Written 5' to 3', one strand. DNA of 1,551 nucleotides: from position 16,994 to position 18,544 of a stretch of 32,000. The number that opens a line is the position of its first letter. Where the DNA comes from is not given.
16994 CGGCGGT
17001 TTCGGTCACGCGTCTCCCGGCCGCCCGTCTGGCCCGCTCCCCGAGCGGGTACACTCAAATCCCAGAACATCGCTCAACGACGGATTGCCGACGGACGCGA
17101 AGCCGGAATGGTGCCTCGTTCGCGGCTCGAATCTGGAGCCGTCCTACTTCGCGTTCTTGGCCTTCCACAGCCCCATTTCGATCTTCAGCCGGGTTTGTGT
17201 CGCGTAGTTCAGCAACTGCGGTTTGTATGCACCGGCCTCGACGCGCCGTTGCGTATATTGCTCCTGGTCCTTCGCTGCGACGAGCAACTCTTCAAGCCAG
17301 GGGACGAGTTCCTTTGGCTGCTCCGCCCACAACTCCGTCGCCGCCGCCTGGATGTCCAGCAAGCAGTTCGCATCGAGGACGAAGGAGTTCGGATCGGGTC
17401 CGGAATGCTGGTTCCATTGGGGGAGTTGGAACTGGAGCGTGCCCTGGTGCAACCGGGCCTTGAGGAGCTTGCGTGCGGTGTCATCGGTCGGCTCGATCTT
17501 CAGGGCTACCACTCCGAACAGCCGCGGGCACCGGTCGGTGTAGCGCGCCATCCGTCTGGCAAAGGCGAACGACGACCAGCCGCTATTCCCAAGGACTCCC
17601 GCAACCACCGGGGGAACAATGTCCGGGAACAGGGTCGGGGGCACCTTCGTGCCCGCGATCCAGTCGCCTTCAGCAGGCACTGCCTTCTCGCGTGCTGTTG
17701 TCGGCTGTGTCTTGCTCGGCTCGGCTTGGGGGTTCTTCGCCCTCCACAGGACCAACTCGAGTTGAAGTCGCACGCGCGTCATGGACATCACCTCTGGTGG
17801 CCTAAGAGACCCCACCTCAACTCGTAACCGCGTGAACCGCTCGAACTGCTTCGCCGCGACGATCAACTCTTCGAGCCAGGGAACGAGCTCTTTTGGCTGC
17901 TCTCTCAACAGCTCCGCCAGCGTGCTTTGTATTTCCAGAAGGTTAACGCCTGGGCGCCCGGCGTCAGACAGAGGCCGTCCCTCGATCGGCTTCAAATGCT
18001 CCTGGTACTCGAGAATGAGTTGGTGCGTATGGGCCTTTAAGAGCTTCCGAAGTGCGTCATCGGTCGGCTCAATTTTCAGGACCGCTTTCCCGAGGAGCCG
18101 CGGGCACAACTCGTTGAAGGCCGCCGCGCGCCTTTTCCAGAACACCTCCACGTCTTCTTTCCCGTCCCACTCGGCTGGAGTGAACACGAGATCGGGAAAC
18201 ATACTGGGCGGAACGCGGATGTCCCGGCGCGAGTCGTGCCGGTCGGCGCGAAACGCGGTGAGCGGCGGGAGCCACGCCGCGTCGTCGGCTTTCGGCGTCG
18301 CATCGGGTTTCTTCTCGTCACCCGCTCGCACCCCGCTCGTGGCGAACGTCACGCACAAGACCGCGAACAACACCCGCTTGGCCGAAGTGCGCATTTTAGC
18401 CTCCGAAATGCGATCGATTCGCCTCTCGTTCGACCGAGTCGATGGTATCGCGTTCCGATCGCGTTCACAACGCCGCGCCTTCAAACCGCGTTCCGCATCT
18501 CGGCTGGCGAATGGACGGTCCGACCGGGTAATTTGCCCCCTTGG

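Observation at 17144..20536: Divergent module: membrane-tethered ECF sigma/beta-propeller fusion plus a secreted, internally duplicated ORFan with an ECF-like promoter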

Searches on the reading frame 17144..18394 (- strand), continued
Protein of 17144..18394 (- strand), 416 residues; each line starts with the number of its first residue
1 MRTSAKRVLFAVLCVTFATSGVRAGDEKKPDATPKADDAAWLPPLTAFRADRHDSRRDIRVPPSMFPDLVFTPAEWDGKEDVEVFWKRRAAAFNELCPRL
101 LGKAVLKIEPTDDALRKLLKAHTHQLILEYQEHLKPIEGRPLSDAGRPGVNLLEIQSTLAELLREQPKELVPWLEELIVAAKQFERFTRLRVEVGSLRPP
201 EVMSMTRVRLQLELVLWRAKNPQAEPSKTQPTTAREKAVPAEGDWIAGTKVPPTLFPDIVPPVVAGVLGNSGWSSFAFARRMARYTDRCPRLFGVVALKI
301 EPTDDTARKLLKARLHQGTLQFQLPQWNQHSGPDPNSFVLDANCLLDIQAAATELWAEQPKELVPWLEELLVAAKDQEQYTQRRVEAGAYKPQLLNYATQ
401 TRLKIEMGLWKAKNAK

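Call 57: find_encoding_contigs(protein=P0038, flank=8000, max_places=3)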
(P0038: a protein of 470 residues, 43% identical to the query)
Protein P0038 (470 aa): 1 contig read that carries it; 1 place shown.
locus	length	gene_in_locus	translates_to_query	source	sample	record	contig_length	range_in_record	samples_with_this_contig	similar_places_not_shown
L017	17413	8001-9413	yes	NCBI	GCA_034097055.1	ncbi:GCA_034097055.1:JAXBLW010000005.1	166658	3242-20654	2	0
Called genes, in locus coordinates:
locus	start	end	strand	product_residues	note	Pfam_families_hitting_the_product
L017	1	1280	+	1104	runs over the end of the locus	PF25596:CPSase_L_D1, PF02222:ATP-grasp (weak), PF02786:CPSase_L_D2, PF02787:CPSase_L_D3, PF25596:CPSase_L_D1, PF02786:CPSase_L_D2, PF07478:Dala_Dala_lig_C (weak), PF02142:MGS, +2 more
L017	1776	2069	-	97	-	-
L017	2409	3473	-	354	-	PF00754:F5_F8_type_C (weak), PF04450:BSP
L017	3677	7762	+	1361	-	PF01979:Amidohydro_1, PF07969:Amidohydro_3, PF01979:Amidohydro_1, PF07969:Amidohydro_3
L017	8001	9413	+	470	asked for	PF04542:Sigma70_r2, PF08281:Sigma70_r4_2, PF04545:Sigma70_r4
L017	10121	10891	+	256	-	PF13847:Methyltransf_31 (weak), PF08241:Methyltransf_11, PF08242:Methyltransf_12 (weak), PF13649:Methyltransf_25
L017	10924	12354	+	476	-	-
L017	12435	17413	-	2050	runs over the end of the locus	PF07691:PA14, PF17963:Big_9 (faint), PF02018:CBM_4_9 (faint), PF03160:Calx-beta, PF07495:Y_Y_Y (faint), PF00331:Glyco_hydro_10, PF18911:PKD_4, PF00353:HemolysinCabind, +1 more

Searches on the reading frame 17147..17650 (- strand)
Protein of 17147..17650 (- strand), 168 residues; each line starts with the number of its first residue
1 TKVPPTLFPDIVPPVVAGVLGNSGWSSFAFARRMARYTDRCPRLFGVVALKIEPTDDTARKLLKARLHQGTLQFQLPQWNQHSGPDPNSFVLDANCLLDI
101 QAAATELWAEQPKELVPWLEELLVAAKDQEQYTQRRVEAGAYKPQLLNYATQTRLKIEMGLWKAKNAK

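Call 69: search_solved_structures(query=A4, max_evalue=10)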
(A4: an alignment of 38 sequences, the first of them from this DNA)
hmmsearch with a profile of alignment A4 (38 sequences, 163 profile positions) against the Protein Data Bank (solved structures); distinct sequences matched with E-value up to 10: 1.
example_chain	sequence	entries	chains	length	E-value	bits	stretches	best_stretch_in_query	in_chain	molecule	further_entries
1ty4_A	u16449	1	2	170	1.1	12.2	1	24-95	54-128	Apoptosis regulator ced-9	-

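Call 79: search_protein_representatives(alignment_id=A4)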
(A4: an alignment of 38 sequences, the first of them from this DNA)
Query: 38 sequences, 163 profile positions. Proteins with E-value up to 0.001 (for the whole library): 544; up to 1e-10: 193; up to 1e-30: 76. The best 150 are listed.
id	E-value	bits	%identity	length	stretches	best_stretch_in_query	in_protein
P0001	2.0e-118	408.1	-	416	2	2-163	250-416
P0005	2.6e-116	401.2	-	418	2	2-163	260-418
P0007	8.9e-104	360.5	-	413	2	3-162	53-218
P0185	2.5e-94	329.7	-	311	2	3-163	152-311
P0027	1.8e-62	226.1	-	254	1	4-162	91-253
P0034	1.3e-60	220.1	-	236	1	3-161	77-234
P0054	3.5e-59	215.5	-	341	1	3-162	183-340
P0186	3.6e-59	215.4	-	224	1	3-162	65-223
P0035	6.1e-59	214.7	-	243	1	4-162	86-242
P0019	9.5e-59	214.0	-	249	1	3-163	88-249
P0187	4.7e-58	211.8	-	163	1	3-162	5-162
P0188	4.7e-58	211.8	-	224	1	4-163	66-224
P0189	4.8e-58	211.7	-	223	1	3-163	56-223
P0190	8.7e-58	210.9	-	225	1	4-162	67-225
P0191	3.6e-57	208.9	-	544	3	6-161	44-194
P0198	9.3e-52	191.3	-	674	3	5-157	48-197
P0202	7.6e-48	178.6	-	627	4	6-157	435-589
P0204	1.5e-44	167.9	-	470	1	3-162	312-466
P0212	4.1e-42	160.0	-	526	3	4-161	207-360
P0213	6.5e-42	159.3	-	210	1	4-162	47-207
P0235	4.9e-34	133.7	-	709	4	33-162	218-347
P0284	1.8e-17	79.8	-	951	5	32-162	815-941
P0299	5.2e-16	75.1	-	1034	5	36-160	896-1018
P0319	2.3e-14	69.7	-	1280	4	32-156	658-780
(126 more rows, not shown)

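Call 80: search_protein_families(library=pfam, proteins=[P0191, P0198, P0202, P0284, P0299, P0319, P0235, P0186, P0204, P0212], max_evalue=0.01)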
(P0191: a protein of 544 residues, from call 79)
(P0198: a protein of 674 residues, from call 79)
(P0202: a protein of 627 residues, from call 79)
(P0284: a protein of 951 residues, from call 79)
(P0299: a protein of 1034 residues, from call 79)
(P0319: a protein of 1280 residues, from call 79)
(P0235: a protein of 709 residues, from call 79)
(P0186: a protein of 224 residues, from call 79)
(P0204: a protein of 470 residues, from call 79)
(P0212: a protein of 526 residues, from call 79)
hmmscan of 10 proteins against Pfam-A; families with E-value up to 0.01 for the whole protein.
P0191 (544 aa): 0 families

P0198 (674 aa): 1 family
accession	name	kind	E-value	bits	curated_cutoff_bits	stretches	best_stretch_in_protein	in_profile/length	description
PF10171.14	Tim29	-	0.0043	17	25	0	116-138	12-34/169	Translocase of the Inner Mitochondrial membrane 29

P0202 (627 aa): 0 families

P0284 (951 aa): 1 family
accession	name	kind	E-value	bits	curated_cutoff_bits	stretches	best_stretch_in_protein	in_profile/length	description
PF05569.17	Peptidase_M56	-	3.3e-10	40.1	31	1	3-78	221-296/296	BlaR1 peptidase M56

P0299 (1034 aa): 0 families

P0319 (1280 aa): 2 families
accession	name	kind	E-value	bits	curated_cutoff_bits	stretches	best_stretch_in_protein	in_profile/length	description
PF05569.17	Peptidase_M56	-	5.8e-33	114.8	31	1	220-423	92-296/296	BlaR1 peptidase M56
PF09539.15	DUF2385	-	0.00072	20.5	25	0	973-1005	37-69/96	Protein of unknown function (DUF2385)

P0235 (709 aa): 0 families

P0186 (224 aa): 0 families

P0204 (470 aa): 3 families
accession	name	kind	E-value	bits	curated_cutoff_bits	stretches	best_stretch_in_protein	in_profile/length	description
PF08281.18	Sigma70_r4_2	-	4.5e-11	42.7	25.7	1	133-179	4-50/54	Sigma-70, region 4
PF04542.20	Sigma70_r2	-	3.8e-10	39.9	24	1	39-105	1-70/71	Sigma-70 region 2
PF04545.22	Sigma70_r4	-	2.5e-06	27.3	24.1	1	138-184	3-49/50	Sigma-70, region 4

P0212 (526 aa): 0 families

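Call 84: list_cluster_members(proteins=[P0319, P0284, P0191, P0186, P0213, P0198, P0202, P0299, P0235, P0185])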
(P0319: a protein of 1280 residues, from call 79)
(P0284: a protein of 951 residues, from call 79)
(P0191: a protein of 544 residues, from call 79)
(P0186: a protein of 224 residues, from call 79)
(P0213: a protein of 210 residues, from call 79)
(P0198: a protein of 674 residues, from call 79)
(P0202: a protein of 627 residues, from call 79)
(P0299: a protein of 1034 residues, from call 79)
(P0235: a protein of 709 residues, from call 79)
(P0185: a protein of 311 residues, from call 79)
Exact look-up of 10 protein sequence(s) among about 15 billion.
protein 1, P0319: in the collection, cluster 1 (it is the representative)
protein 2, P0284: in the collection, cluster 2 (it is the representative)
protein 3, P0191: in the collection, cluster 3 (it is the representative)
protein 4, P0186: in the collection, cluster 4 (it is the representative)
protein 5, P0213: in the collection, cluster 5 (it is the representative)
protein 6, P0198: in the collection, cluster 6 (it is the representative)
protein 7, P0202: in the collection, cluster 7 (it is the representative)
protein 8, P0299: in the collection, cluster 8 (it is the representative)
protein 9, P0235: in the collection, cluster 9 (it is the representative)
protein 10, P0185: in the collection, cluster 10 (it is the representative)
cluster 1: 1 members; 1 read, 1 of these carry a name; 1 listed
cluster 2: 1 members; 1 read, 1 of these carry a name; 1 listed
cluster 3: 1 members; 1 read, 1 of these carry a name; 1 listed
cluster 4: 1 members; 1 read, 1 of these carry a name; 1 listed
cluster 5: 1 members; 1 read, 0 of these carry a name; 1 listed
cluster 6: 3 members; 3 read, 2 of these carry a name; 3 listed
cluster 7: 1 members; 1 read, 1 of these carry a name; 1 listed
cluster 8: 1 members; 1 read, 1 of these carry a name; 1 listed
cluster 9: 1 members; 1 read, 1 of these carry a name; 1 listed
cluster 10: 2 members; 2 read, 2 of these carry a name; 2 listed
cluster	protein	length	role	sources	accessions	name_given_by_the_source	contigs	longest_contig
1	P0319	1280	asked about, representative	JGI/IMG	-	beta-lactamase regulating signal transducer with metallopeptidase domain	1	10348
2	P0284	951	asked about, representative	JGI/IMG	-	hypothetical protein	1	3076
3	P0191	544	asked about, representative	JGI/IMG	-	hypothetical protein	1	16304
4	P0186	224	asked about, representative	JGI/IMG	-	hypothetical protein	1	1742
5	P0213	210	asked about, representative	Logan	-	-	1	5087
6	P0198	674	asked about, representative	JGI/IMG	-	hypothetical protein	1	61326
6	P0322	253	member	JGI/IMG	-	hypothetical protein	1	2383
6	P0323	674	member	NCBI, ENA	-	-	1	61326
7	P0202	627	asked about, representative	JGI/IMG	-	hypothetical protein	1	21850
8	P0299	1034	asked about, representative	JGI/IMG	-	hypothetical protein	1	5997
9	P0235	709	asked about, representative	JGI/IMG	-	hypothetical protein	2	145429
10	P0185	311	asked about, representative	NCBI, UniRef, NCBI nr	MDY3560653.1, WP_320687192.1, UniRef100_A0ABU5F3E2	hypothetical protein R5W23_001899 [Gemmata sp. JC673] | Uncharacterized protein n=1 Tax=Gemmata algarum TaxID=2975278 RepID=A0ABU5F3E2_9BACT | hypothetical protein [Gemmata algarum]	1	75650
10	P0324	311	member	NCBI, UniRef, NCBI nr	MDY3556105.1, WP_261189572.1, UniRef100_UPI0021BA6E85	hypothetical protein R5W24_005268 [Gemmata sp. JC717] | hypothetical protein n=1 Tax=Gemmata algarum TaxID=2975278 RepID=UPI0021BA6E85 | hypothetical protein [Gemmata algarum]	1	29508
